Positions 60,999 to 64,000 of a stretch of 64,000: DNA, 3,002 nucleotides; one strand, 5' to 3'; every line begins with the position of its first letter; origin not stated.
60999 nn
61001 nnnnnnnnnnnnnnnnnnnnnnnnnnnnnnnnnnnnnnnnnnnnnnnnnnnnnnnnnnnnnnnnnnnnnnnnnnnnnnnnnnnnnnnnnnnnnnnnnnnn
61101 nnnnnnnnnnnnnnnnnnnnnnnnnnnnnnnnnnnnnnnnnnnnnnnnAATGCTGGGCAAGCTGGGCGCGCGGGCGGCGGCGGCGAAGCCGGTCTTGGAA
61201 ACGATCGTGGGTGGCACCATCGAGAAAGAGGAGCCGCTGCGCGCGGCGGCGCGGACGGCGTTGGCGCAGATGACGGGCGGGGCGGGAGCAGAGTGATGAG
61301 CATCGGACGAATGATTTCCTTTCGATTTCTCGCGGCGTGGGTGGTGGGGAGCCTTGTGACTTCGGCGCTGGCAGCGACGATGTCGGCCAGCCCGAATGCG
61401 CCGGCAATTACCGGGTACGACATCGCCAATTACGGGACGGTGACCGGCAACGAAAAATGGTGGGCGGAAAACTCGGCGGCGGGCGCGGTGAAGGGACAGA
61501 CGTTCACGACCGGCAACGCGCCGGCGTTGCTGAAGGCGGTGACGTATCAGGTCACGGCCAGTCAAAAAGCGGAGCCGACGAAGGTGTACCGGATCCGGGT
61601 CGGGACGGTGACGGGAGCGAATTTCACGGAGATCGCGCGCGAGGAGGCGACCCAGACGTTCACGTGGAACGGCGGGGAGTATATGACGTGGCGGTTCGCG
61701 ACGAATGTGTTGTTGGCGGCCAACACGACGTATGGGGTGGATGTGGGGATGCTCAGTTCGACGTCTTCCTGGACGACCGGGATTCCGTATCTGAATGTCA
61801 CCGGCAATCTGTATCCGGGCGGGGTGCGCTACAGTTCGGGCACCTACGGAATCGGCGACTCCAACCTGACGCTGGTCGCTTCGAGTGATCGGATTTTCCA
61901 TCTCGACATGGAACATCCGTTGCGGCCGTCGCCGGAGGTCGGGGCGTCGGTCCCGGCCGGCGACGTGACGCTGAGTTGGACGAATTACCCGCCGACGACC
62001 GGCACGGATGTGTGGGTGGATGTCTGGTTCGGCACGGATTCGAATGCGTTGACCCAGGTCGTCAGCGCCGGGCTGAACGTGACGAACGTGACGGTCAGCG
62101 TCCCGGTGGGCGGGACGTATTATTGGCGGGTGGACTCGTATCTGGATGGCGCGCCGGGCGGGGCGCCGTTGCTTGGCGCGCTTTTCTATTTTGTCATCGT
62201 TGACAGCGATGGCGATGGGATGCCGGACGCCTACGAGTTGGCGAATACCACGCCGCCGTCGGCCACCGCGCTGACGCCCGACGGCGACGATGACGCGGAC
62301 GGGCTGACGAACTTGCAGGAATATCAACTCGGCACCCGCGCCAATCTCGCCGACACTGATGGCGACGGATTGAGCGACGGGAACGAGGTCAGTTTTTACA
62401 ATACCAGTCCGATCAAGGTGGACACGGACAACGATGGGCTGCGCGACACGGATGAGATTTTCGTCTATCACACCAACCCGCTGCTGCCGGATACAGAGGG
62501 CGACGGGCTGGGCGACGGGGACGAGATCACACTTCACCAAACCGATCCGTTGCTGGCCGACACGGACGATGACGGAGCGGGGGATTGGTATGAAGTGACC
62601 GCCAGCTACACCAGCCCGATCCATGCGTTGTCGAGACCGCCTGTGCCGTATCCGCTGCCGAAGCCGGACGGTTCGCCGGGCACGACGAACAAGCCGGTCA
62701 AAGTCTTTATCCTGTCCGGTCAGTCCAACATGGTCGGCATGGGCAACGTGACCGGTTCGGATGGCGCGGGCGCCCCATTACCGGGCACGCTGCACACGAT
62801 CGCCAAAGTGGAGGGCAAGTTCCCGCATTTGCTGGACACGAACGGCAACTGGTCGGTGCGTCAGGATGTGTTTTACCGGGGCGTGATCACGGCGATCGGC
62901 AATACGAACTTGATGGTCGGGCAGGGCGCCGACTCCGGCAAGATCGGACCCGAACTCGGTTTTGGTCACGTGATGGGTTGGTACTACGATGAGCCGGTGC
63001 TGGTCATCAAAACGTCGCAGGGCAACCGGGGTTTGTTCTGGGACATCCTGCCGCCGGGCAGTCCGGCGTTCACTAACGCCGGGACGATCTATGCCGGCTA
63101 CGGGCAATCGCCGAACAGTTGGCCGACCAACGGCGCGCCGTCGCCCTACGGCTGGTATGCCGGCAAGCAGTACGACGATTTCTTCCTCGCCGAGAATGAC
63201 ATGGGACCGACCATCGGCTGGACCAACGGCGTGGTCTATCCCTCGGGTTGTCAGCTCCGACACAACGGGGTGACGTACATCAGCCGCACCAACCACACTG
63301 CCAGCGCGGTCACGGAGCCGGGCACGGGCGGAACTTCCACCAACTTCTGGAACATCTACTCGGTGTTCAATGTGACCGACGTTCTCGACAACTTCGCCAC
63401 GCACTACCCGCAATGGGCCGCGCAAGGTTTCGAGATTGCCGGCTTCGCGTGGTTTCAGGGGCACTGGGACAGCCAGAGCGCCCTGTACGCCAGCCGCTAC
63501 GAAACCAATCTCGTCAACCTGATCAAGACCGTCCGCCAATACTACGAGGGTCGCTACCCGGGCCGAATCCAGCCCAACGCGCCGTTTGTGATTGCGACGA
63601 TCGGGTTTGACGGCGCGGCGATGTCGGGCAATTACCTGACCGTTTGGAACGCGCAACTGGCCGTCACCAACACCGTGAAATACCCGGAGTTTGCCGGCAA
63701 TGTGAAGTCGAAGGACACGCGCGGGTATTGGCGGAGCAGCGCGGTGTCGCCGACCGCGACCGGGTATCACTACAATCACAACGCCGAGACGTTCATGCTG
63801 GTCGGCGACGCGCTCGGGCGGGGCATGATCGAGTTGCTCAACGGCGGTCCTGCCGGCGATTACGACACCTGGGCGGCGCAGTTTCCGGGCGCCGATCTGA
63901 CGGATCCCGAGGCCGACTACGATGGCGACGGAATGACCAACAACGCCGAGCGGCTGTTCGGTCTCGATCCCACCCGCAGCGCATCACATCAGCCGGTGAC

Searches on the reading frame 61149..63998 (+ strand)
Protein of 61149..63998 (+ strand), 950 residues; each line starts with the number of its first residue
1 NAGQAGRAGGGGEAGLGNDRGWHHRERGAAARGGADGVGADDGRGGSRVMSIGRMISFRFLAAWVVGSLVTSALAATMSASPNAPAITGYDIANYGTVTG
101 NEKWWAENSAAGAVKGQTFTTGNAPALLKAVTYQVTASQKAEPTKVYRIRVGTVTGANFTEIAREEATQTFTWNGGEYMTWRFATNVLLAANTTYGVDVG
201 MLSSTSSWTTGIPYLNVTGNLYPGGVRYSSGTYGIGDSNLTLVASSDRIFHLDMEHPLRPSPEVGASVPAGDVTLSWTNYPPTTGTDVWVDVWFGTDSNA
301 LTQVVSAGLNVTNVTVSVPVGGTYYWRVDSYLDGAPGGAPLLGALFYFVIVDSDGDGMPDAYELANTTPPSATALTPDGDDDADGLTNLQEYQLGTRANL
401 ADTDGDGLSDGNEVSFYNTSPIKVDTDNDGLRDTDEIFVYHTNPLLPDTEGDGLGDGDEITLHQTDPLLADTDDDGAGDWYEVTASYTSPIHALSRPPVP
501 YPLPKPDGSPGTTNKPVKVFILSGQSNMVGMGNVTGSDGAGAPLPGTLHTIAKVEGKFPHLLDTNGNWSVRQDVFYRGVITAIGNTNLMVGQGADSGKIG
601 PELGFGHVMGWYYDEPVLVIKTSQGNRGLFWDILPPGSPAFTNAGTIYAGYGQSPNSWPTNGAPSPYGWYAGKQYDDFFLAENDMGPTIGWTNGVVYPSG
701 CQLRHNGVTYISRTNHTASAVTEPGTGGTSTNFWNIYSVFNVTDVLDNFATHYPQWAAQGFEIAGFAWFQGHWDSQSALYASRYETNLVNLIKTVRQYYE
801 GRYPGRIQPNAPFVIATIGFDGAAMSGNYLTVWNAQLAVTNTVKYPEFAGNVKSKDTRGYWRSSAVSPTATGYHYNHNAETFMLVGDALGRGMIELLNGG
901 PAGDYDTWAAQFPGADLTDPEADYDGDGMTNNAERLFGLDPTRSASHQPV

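Call 7: search_protein_families(library=pfam, proteins=[window:61149-63998:+], max_evalue=0.001)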
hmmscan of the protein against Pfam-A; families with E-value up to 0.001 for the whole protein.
window:61149-63998:+ (950 aa): 2 families
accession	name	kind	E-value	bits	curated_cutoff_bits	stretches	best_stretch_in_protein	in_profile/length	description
PF18884.5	TSP3_bac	-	9.4e-13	48.2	25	1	425-447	1-22/22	Bacterial TSP3 repeat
PF03629.24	SASA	-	9.4e-11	42.2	24.8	2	726-819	90-169/226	Carbohydrate esterase, sialic acid-specific acetylesterase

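Call 42: search_protein_families(library=pfam, proteins=[window:61296-63998:+], max_evalue=1)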
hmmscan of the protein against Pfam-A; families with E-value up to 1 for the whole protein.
window:61296-63998:+ (901 aa): 4 families
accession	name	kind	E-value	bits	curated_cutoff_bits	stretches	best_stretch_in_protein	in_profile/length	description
PF18884.5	TSP3_bac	-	6.3e-13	48.7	25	4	376-398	1-22/22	Bacterial TSP3 repeat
PF03629.24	SASA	-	8.2e-11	42.4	24.8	2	677-770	90-169/226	Carbohydrate esterase, sialic acid-specific acetylesterase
PF02839.19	CBM_5_12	-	0.005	17.3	26.2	1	642-675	2-36/44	Carbohydrate-binding module family 5/12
PF03495.19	Binary_toxB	-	0.75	10.5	25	1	353-412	2-61/78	Clostridial binary toxin B/anthrax toxin PA Ca-binding domain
